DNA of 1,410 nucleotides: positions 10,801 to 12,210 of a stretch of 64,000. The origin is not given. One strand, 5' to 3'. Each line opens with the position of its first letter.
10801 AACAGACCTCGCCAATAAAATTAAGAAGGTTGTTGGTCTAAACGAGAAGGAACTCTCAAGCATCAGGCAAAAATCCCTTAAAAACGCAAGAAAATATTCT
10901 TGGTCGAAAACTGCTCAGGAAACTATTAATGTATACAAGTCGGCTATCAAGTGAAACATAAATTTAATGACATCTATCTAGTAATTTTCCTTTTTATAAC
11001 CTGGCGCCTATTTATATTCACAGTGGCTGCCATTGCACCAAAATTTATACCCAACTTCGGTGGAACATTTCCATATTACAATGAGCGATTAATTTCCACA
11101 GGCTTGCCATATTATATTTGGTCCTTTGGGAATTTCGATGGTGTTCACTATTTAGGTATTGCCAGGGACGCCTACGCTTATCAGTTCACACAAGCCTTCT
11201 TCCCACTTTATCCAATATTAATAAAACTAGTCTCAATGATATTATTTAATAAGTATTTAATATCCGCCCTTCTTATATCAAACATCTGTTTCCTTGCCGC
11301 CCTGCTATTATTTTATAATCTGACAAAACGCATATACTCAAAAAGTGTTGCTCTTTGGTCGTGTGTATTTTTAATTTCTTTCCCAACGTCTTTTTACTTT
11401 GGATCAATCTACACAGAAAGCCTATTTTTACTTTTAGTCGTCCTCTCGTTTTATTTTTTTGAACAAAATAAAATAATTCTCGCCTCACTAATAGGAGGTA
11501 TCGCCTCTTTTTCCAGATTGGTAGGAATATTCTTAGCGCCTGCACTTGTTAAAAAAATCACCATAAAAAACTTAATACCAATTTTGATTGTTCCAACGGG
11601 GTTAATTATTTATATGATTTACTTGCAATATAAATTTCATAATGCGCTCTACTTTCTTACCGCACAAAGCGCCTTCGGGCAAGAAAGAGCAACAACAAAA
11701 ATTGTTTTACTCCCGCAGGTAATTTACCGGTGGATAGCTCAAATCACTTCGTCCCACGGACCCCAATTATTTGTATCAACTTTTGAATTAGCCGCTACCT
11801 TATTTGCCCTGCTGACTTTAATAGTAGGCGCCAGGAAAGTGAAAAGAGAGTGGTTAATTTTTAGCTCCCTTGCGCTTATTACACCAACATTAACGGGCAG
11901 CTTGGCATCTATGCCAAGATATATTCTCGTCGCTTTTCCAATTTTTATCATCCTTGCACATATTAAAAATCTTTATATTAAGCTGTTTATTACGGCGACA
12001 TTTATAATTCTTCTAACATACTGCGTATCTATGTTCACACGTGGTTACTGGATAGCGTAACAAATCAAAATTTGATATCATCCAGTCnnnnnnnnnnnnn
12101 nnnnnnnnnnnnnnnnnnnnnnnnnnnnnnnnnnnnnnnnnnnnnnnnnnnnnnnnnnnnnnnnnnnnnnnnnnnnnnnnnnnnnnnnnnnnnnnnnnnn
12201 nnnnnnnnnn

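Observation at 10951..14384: Arn-like module: PIG-V-like GT-C, a small 4-TM flippase-like protein, a DPM1/ArnC-like GT2, an SDR and a DUF2304-like protein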

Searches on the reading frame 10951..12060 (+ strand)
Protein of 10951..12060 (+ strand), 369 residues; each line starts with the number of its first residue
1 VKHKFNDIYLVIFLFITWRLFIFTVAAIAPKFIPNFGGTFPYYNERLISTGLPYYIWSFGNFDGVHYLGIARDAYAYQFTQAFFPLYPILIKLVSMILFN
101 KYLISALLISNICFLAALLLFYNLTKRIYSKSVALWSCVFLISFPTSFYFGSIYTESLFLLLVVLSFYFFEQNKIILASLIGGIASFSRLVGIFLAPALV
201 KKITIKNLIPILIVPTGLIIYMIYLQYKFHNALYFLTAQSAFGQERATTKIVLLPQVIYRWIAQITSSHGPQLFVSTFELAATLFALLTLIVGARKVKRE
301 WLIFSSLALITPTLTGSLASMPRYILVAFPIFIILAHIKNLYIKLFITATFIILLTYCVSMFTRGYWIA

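Call 3: search_protein_families(library=pfam, proteins=[window:10951-12060:+], max_evalue=0.01)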
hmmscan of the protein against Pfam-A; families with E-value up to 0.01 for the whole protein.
window:10951-12060:+ (369 aa): 2 families
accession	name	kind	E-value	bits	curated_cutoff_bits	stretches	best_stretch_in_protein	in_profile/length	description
PF04188.19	Mannosyl_trans2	-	6.5e-05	22.9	22.4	1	48-181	47-191/443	Mannosyltransferase (PIG-V)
PF13231.12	PMT_2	-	0.0028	18.3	26.1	1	85-201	4-132/160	Dolichyl-phosphate-mannose-protein mannosyltransferase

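Call 4: search_protein_families(library=ncbifam, proteins=[window:10951-12060:+], max_evalue=0.01)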
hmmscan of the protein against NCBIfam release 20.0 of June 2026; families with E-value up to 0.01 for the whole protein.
window:10951-12060:+ (369 aa): 1 family
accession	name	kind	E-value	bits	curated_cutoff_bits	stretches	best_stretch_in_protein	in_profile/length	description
NF046093.1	AZOBR_p60025_fam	subfamily_domain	1.4e-06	27.7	150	1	9-205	10-213/232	AZOBR_p60025 family cell surface glycopolymer formation protein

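Call 8: find_homologous_proteins(query=window:10951-12060:+)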
Query window:10951-12060:+ (369 aa): 1999 proteins with E <= 0.001 among 8000 candidates; the best 120 are listed.
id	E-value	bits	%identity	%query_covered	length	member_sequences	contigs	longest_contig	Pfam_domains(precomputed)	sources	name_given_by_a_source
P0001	5.5e-230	781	100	100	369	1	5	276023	-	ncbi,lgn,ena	ncbi:MAG: mannosyltransferase family protein [Patescibacteria group bacterium]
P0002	7.6e-135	468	60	99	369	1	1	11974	PF04188.19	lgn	-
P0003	1.3e-134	467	61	99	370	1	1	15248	PF04188.19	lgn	-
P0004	5.1e-134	465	59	97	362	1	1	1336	PF04188.19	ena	-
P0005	5.1e-134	465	59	100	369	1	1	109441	PF04188.19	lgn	-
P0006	4.0e-133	462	60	97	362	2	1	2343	PF04188.19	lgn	-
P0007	7.1e-133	462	60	97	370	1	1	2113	PF04188.19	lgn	-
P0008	1.4e-132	461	60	99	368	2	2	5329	PF04188.19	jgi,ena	-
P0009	3.1e-132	460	60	96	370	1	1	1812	PF04188.19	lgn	-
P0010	1.0e-131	458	60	99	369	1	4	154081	PF04188.19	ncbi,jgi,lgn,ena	-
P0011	1.1e-131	458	59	99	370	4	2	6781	PF04188.19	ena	-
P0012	7.9e-131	455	60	97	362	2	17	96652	PF04188.19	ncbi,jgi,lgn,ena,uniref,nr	ncbi:hypothetical protein A3G14_05405 [Candidatus Curtissbacteria bacterium RIFCSPLOWO2_12_FULL_38_9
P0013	3.6e-130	453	57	100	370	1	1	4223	PF04188.19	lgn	-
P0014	3.9e-130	453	61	97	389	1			PF04188.19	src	-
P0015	4.6e-130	452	56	100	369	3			PF04188.19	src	-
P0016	6.7e-130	452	61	97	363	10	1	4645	PF04188.19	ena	-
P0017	7.4e-130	452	59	97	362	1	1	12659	PF04188.19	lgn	-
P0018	8.1e-130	452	59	99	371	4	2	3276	PF04188.19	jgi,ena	-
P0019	2.7e-129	450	57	99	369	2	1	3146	PF04188.19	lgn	-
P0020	3.6e-129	449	57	96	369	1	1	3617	PF04188.19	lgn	-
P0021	4.3e-129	449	59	100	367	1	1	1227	PF04188.19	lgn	-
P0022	4.8e-129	449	59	97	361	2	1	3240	PF04188.19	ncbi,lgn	-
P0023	4.9e-129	449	59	95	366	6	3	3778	PF04188.19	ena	-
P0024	5.2e-129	449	57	99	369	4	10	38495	PF04188.19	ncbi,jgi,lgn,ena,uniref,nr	ncbi:hypothetical protein A3B51_00655 [Candidatus Curtissbacteria bacterium RIFCSPLOWO2_01_FULL_41_1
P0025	9.9e-129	448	58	97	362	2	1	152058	PF04188.19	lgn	-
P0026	1.0e-128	448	57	100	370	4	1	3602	PF04188.19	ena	-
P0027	1.5e-128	447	60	97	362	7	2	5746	PF04188.19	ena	-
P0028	1.7e-128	447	59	98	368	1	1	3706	PF04188.19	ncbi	-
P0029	1.9e-128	447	57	97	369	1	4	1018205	PF04188.19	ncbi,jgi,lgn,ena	-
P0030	2.5e-128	447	58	100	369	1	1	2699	PF04188.19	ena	-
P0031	3.9e-128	446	58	97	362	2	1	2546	PF04188.19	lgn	-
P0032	4.2e-128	446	59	95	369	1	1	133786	PF04188.19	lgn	-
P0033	5.2e-128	446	60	97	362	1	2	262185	PF04188.19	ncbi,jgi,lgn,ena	-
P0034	7.0e-128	445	60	96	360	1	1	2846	PF04188.19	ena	-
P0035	4.1e-127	443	58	99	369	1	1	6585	PF04188.19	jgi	-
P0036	4.8e-127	442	55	99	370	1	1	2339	PF04188.19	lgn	-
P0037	1.0e-126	441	57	97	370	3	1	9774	PF04188.19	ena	-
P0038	1.6e-126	441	58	99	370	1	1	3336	PF04188.19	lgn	-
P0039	1.6e-126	441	58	97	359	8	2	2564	PF04188.19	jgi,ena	-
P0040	1.6e-126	441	55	99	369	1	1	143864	PF04188.19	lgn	-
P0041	2.0e-126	440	56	100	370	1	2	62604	PF04188.19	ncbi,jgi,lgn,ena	-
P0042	2.4e-126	440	59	96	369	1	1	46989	PF04188.19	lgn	-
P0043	4.2e-126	439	58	96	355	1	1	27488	PF04188.19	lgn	-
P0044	4.3e-125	436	58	97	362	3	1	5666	PF04188.19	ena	-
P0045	4.7e-125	436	55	96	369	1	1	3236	PF04188.19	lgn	-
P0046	7.3e-125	435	59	94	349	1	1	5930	PF04188.19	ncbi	-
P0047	8.3e-125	435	55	99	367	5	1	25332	PF04188.19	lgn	-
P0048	8.6e-125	435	59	94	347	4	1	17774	PF04188.19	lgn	-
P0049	2.6e-124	433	54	99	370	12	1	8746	PF04188.19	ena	-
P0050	2.7e-124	433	54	99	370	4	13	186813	PF04188.19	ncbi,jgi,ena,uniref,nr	ncbi:hypothetical protein A3H26_01595 [candidate division WWE3 bacterium RIFCSPLOWO2_12_FULL_36_10]|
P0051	2.9e-124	433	56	97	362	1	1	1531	PF04188.19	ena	-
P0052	3.4e-124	433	54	99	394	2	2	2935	PF04188.19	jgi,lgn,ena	-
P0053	3.5e-124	433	57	97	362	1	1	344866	PF04188.19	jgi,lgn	jgi:Gpi18-like mannosyltransferase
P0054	3.6e-124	433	56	97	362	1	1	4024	PF04188.19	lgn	-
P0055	3.6e-124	433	58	97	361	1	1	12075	PF04188.19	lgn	-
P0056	4.7e-124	433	56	97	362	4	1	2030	PF04188.19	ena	-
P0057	5.0e-124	433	57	97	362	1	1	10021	PF04188.19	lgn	-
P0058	8.1e-124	432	58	95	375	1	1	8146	PF04188.19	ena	-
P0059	8.4e-124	432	57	96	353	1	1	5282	PF04188.19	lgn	-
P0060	8.5e-124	432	57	100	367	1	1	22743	PF04188.19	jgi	jgi:Gpi18-like mannosyltransferase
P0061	9.2e-124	432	55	97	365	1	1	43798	PF04188.19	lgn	-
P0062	1.0e-123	432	54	99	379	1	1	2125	PF04188.19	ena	-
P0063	1.5e-123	431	57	97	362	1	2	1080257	PF04188.19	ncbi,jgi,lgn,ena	-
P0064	1.7e-123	431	55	96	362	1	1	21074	PF04188.19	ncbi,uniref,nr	ncbi:hypothetical protein A2165_01990 [Candidatus Curtissbacteria bacterium RBG_13_40_7]|uniref:Glyc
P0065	1.8e-123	431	54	97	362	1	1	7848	PF04188.19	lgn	-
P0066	1.8e-123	431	58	97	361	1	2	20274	PF04188.19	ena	-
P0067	2.2e-123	430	55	93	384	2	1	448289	PF04188.19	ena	-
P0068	2.5e-123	430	56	97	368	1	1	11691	PF04188.19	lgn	-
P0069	2.8e-123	430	57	97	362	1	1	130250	PF04188.19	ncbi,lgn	-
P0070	3.2e-123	430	56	97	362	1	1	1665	PF04188.19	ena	-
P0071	4.4e-123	429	57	99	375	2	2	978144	PF04188.19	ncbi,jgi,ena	-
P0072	4.5e-123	429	56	99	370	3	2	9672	PF04188.19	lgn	-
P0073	5.1e-123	429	57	93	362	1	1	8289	PF04188.19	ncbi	ncbi:MAG: mannosyltransferase family protein [Candidatus Curtissbacteria bacterium]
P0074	5.6e-123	429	57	97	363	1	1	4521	PF04188.19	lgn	-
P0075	6.5e-123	429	60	91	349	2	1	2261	PF04188.19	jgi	-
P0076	9.4e-123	428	56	99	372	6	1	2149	PF04188.19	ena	-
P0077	1.1e-122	428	56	97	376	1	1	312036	PF04188.19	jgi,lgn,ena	-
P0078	1.2e-122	428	57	99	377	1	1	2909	PF04188.19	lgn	-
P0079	1.3e-122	428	56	96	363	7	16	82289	PF04188.19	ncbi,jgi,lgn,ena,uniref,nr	ncbi:hypothetical protein A2W70_05260 [Candidatus Curtissbacteria bacterium RIFCSPLOWO2_02_41_11]|un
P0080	1.7e-122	428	54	99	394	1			PF04188.19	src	-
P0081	2.3e-122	427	55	93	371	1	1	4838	PF04188.19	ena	-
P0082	2.9e-122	427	57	97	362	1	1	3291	PF09594.17,PF04188.19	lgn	-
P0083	3.1e-122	427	54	97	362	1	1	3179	PF04188.19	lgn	-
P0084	5.4e-122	426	59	95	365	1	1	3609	PF04188.19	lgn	-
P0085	6.3e-122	426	54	97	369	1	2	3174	PF04188.19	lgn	-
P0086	8.4e-122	425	53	99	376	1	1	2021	PF04188.19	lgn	-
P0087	1.1e-121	425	56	97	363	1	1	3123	PF04188.19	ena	-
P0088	1.6e-121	424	56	97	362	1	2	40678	PF04188.19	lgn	-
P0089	1.7e-121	424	58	99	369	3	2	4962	PF04188.19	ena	-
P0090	1.7e-121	424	56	97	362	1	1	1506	PF04188.19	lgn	-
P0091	1.9e-121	424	55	97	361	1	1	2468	PF04188.19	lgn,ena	-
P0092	2.1e-121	424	56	97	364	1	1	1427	PF04188.19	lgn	-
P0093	2.6e-121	424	56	97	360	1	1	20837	PF04188.19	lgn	-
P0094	2.6e-121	424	55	97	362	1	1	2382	PF04188.19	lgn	-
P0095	2.8e-121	424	56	97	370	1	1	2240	PF04188.19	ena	-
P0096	3.6e-121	423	57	98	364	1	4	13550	PF04188.19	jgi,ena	-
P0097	6.5e-121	422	56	97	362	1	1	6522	PF04188.19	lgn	-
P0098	6.8e-121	422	57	97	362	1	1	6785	PF04188.19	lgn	-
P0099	8.7e-121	422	56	99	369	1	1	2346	PF04188.19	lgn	-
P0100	1.0e-120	422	56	97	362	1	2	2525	PF04188.19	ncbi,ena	-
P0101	1.2e-120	421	57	97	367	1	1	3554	PF04188.19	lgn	-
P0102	1.6e-120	421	57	97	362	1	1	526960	PF04188.19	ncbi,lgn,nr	ncbi:MAG: mannosyltransferase family protein [Candidatus Curtissbacteria bacterium]|nr:mannosyltrans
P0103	1.9e-120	421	54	99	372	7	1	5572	PF04188.19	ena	-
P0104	1.9e-120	421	54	99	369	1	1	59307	PF04188.19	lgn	-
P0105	2.7e-120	420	54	97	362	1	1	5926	PF04188.19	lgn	-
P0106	2.8e-120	420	56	96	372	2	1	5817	PF04188.19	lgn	-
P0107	8.1e-120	419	57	97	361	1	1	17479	PF04188.19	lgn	-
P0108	9.7e-120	418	58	96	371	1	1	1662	PF04188.19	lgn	-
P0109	1.1e-119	418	56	97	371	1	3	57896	PF04188.19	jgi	-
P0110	1.2e-119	418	57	97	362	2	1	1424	PF04188.19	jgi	-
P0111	1.2e-119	418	55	99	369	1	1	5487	PF04188.19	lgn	-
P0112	1.5e-119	418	55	99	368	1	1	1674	PF04188.19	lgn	-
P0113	3.0e-119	417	54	99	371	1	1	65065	PF04188.19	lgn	-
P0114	3.6e-119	417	56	97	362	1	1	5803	PF04188.19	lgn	-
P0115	3.7e-119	417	54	97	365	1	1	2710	PF04188.19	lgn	-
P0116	6.3e-119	416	54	97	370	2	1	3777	PF04188.19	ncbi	-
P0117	6.3e-119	416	55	99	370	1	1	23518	PF04188.19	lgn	-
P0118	6.6e-119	416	56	97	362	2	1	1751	PF04188.19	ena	-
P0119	7.0e-119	416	54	97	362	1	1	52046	PF04188.19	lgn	-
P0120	9.6e-119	415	54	97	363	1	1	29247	PF04188.19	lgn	-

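Call 13: find_encoding_contigs(protein=P0029, flank=6000, max_places=2)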
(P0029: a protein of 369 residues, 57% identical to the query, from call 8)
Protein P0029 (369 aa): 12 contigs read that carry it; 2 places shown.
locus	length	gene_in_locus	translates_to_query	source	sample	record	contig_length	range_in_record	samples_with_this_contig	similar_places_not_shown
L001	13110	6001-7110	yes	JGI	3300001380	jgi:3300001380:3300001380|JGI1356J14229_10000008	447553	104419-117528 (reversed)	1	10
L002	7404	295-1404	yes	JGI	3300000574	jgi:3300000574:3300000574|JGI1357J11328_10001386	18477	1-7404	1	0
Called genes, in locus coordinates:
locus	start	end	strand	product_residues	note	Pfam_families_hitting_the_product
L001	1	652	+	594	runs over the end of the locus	PF13231:PMT_2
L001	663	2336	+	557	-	PF02366:PMT, PF02516:STT3, PF13231:PMT_2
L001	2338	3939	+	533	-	PF02366:PMT, PF13231:PMT_2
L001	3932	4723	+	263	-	PF00535:Glycos_transf_2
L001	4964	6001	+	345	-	PF13439:Glyco_transf_4, PF00534:Glycos_transf_1, PF13524:Glyco_trans_1_2 (weak), PF20706:GT4-conflict (weak), PF13692:Glyco_trans_1_4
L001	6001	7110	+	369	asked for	PF04188:Mannosyl_trans2 (weak)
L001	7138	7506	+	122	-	-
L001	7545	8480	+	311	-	PF01073:3Beta_HSD, PF01370:Epimerase, PF02719:Polysacc_synt_2, PF04321:RmlD_sub_bind, PF16363:GDP_Man_Dehyd, PF07993:NAD_binding_4 (weak)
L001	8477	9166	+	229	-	PF00535:Glycos_transf_2, PF13641:Glyco_tranf_2_3 (weak)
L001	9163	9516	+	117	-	PF10066:DUF2304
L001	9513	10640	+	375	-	PF13439:Glyco_transf_4, PF20706:GT4-conflict, PF00534:Glycos_transf_1, PF13692:Glyco_trans_1_4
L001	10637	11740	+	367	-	PF13439:Glyco_transf_4, PF20706:GT4-conflict, PF00534:Glycos_transf_1, PF13692:Glyco_trans_1_4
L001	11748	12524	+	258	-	PF00535:Glycos_transf_2, PF10111:Glyco_tranf_2_2, PF13641:Glyco_tranf_2_3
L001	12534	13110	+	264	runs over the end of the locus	PF01555:N6_N4_Mtase (faint), PF02353:CMAS, PF13489:Methyltransf_23, PF07021:MetW (weak), PF08241:Methyltransf_11, PF08242:Methyltransf_12, PF13649:Methyltransf_25, PF13847:Methyltransf_31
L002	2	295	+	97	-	PF00534:Glycos_transf_1, PF13692:Glyco_trans_1_4, PF20706:GT4-conflict (weak)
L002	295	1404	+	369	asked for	PF04188:Mannosyl_trans2 (weak)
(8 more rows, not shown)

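Call 14: find_encoding_contigs(protein=P0050, flank=6000, max_places=2)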
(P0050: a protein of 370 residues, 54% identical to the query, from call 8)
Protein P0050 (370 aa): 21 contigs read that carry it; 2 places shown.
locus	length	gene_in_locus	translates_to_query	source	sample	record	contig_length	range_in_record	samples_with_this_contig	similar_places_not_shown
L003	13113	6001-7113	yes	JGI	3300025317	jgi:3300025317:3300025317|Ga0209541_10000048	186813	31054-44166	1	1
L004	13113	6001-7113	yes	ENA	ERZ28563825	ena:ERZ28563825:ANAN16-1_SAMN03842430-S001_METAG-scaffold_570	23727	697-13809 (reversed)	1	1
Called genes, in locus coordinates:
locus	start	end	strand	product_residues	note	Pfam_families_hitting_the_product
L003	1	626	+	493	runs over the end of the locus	PF13231:PMT_2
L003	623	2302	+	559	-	PF02366:PMT, PF02516:STT3 (weak), PF13231:PMT_2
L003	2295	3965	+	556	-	-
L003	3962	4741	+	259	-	PF00535:Glycos_transf_2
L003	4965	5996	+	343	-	PF13439:Glyco_transf_4, PF00534:Glycos_transf_1, PF13692:Glyco_trans_1_4, PF20706:GT4-conflict (weak), PF00982:Glyco_transf_20 (weak)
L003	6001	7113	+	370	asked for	PF04188:Mannosyl_trans2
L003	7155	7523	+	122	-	PF00892:EamA (weak)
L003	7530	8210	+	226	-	PF00535:Glycos_transf_2, PF13641:Glyco_tranf_2_3 (weak)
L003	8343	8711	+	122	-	PF10066:DUF2304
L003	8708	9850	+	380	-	PF13439:Glyco_transf_4, PF20706:GT4-conflict (weak), PF00534:Glycos_transf_1, PF13692:Glyco_trans_1_4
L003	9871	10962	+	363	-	PF13439:Glyco_transf_4, PF13477:Glyco_trans_4_2, PF13579:Glyco_trans_4_4 (weak), PF20706:GT4-conflict, PF00534:Glycos_transf_1, PF13692:Glyco_trans_1_4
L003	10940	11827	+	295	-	PF00535:Glycos_transf_2, PF10111:Glyco_tranf_2_2, PF13641:Glyco_tranf_2_3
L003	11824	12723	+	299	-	PF01370:Epimerase, PF04321:RmlD_sub_bind, PF01073:3Beta_HSD (weak), PF02719:Polysacc_synt_2, PF07993:NAD_binding_4 (weak), PF16363:GDP_Man_Dehyd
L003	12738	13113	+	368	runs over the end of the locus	PF13439:Glyco_transf_4, PF20706:GT4-conflict (faint), PF00534:Glycos_transf_1, PF13692:Glyco_trans_1_4, PF13524:Glyco_trans_1_2 (weak)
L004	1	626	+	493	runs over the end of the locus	PF13231:PMT_2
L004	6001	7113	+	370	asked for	PF04188:Mannosyl_trans2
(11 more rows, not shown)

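Call 15: find_encoding_contigs(protein=window:10951-12060:+, flank=10000, max_places=1)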
Protein window:10951-12060:+ (369 aa): 10 contigs read that carry it; 1 place shown.
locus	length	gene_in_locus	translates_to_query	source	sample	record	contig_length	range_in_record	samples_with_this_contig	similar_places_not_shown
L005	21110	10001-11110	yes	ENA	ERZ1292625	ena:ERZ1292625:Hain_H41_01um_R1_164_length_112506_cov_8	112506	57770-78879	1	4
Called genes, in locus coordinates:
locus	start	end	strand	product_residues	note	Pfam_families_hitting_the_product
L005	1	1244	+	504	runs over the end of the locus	PF13231:PMT_2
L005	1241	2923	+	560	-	PF02516:STT3 (weak), PF13231:PMT_2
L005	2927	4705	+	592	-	PF13231:PMT_2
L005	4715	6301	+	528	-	PF02366:PMT (weak), PF13231:PMT_2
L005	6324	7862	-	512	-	-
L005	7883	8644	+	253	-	PF00535:Glycos_transf_2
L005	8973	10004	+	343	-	PF13439:Glyco_transf_4, PF00534:Glycos_transf_1, PF13692:Glyco_trans_1_4, PF13524:Glyco_trans_1_2 (weak), PF20706:GT4-conflict (weak)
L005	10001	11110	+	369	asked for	-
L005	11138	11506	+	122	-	PF00893:Multi_Drug_Res (faint)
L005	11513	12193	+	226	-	PF00535:Glycos_transf_2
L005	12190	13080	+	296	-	PF01073:3Beta_HSD, PF01370:Epimerase, PF02719:Polysacc_synt_2 (weak), PF04321:RmlD_sub_bind, PF05368:NmrA, PF07993:NAD_binding_4 (faint), PF13460:NAD_binding_10, PF16363:GDP_Man_Dehyd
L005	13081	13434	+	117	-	PF10066:DUF2304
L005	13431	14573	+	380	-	PF13439:Glyco_transf_4, PF13579:Glyco_trans_4_4, PF20706:GT4-conflict, PF00534:Glycos_transf_1, PF13692:Glyco_trans_1_4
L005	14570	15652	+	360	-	PF13477:Glyco_trans_4_2 (weak), PF13439:Glyco_transf_4, PF13579:Glyco_trans_4_4, PF20706:GT4-conflict (weak), PF00534:Glycos_transf_1, PF13692:Glyco_trans_1_4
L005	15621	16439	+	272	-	PF00535:Glycos_transf_2, PF10111:Glyco_tranf_2_2, PF13641:Glyco_tranf_2_3 (weak)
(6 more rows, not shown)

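Call 21: search_solved_structures(query=A1, max_evalue=10, show_alignments=2)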
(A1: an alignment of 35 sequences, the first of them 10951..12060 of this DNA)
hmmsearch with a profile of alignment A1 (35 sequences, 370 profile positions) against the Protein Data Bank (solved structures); distinct sequences matched with E-value up to 10: 0.
